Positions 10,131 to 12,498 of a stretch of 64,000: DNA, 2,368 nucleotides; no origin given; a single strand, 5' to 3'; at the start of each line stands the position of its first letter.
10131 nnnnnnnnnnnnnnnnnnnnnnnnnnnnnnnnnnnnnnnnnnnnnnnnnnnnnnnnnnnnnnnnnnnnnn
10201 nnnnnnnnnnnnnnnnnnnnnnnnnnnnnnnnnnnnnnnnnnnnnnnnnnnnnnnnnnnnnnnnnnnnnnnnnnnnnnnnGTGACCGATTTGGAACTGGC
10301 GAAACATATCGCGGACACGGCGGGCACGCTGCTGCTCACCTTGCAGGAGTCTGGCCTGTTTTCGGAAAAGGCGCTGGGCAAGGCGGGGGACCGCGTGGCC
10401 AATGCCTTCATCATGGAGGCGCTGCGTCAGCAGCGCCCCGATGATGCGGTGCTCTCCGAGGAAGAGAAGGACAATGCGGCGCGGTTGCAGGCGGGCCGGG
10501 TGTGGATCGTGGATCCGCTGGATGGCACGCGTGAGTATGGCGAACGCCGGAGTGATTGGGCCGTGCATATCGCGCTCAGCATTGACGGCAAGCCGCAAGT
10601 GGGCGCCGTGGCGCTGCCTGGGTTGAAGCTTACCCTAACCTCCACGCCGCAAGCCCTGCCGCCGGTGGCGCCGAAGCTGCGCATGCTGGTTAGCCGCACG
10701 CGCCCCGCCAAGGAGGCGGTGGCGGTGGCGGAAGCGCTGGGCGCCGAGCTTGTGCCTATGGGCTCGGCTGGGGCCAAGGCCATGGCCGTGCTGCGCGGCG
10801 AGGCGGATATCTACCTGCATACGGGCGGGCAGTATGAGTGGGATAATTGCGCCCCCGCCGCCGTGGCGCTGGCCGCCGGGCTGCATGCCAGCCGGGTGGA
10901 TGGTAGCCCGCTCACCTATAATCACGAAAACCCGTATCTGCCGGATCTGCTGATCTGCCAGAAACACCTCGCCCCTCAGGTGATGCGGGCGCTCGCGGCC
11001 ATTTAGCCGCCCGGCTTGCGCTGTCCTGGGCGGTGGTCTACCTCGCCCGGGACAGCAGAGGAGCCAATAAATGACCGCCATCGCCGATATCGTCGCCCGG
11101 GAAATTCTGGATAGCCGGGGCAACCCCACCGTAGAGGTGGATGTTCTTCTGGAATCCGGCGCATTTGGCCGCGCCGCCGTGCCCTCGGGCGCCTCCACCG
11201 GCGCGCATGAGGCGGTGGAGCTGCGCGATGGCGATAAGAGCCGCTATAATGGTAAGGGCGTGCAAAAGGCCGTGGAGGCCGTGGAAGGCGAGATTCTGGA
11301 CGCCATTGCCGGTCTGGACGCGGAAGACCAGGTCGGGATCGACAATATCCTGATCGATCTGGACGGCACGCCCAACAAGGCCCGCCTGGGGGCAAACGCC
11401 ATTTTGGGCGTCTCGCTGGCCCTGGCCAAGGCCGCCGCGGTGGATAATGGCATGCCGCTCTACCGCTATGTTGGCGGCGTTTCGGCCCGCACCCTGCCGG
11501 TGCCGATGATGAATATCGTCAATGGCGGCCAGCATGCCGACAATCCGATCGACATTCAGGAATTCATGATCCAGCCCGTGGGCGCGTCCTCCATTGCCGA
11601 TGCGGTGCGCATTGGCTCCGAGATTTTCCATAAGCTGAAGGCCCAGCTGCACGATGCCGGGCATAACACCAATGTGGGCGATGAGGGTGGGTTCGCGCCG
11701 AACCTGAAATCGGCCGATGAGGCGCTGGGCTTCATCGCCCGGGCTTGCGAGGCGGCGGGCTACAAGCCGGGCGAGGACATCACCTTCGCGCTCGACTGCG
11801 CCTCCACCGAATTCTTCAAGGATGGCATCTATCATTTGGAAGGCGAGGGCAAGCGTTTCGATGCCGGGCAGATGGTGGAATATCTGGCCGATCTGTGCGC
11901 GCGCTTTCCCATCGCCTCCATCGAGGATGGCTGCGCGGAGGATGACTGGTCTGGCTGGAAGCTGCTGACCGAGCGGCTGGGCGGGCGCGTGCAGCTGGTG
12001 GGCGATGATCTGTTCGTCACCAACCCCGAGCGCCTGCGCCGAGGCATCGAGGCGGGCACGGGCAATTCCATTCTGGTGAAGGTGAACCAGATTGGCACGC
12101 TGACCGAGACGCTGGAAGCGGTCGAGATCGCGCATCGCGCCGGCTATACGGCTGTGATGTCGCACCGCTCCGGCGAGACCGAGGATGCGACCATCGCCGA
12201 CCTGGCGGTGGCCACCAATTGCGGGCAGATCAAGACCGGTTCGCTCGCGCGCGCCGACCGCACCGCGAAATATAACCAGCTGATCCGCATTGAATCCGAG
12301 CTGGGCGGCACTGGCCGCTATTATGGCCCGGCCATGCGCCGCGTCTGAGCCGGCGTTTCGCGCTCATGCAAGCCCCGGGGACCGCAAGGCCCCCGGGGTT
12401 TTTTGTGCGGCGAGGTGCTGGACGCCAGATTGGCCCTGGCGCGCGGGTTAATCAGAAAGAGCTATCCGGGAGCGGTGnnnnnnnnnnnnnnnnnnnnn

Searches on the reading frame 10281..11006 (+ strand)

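Call 20: search_protein_families(library=pfam, proteins=[window:10281-11006:+], max_evalue=0.00001)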
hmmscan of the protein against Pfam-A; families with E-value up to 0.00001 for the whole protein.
window:10281-11006:+ (241 aa): 1 family
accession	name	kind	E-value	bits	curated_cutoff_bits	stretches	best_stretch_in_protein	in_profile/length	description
PF00459.30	Inositol_P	-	6e-34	118.2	27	1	29-234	38-262/271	Inositol monophosphatase family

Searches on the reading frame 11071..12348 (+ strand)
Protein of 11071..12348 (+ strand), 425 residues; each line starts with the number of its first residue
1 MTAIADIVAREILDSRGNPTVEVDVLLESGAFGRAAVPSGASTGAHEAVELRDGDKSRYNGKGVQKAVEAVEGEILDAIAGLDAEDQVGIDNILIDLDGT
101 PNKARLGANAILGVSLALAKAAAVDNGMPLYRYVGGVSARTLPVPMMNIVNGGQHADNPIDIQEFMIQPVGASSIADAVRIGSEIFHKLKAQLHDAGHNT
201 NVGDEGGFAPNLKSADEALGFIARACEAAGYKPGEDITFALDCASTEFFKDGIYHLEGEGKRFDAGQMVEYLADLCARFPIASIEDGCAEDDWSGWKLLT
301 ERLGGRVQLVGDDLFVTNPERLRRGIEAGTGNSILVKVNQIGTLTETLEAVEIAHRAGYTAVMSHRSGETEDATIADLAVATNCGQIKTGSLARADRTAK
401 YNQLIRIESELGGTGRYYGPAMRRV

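Call 20: search_protein_families(library=pfam, proteins=[window:11071-12348:+], max_evalue=0.00001)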
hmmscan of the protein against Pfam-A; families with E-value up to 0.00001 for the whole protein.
window:11071-12348:+ (425 aa): 3 families
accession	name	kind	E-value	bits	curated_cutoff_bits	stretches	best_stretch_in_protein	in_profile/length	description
PF00113.28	Enolase_C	-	2.3e-126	421.5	21.5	1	141-423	3-293/296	Enolase, C-terminal TIM barrel domain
PF03952.21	Enolase_N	-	1.9e-60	203.2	35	1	4-134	1-131/131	Enolase, N-terminal domain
PF13378.12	MR_MLE_C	-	7.8e-07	29.5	29.4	1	262-383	54-172/219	Enolase C-terminal domain-like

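Call 91: list_cluster_members(proteins=[window:11071-12348:+, window:49797-52442:+, window:41394-42380:-, window:27595-28041:+])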
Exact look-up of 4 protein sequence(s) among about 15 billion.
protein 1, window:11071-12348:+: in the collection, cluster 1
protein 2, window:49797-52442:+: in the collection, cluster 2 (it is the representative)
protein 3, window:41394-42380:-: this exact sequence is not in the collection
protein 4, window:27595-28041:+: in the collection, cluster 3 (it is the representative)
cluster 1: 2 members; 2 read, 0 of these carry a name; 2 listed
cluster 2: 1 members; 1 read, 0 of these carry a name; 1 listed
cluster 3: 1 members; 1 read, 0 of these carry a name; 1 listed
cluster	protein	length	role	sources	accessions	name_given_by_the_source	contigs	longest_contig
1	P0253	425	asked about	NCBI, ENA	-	-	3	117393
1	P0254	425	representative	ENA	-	-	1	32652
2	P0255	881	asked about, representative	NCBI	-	-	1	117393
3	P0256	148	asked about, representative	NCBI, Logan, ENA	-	-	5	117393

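Call 92: find_homologous_proteins(query=window:11071-12348:+, max_evalue=1e-100)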
Query window:11071-12348:+ (425 aa): 8000 proteins with E <= 1e-100 among 8000 candidates; the best 120 are listed.
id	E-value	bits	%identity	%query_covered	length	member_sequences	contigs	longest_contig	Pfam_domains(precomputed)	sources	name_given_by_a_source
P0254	9.8e-277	936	100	100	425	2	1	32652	PF03952.22,PF00113.29,PF13378.13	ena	-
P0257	1.1e-270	916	73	84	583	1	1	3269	PF03952.22,PF00113.29,PF13378.13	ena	-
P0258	2.1e-262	888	94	100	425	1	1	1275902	PF03952.22,PF00113.29,PF13378.13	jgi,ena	jgi:enolase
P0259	1.5e-261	886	93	100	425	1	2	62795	PF03952.22,PF00113.29,PF13378.13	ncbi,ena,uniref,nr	ncbi:phosphopyruvate hydratase [Acidocella sp. KAb 2-4]|uniref:phosphopyruvate hydratase n=1 Tax=Aci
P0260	6.7e-260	880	93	100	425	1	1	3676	PF03952.22,PF00113.29,PF13378.13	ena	-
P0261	1.3e-258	876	92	100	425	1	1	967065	PF03952.22,PF00113.29,PF13378.13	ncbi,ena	-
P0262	1.7e-258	876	93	100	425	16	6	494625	PF03952.22,PF00113.29,PF13378.13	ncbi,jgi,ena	jgi:enolase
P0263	5.8e-258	874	92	100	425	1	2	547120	PF03952.22,PF00113.29,PF13378.13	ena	-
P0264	7.5e-258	874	92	100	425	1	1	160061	PF03952.22,PF00113.29,PF07476.18,PF13378.13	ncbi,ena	-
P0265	1.7e-257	872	92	100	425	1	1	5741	PF03952.22,PF00113.29,PF13378.13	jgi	jgi:enolase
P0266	3.0e-257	872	91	100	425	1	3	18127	PF03952.22,PF00113.29,PF13378.13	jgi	jgi:enolase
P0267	6.4e-257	870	92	100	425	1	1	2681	PF03952.22,PF00113.29,PF13378.13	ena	-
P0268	6.7e-257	870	92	100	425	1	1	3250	PF03952.22,PF00113.29,PF13378.13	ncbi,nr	ncbi:MAG TPA: phosphopyruvate hydratase [Acidocella sp.]|nr:phosphopyruvate hydratase [Acidocella sp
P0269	3.1e-256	868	92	100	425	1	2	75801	PF03952.22,PF00113.29,PF13378.13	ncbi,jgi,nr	ncbi:MAG TPA: phosphopyruvate hydratase [Acidocella sp.]|jgi:enolase|nr:phosphopyruvate hydratase [A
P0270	4.1e-256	868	92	100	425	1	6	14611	PF03952.22,PF00113.29,PF13378.13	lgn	-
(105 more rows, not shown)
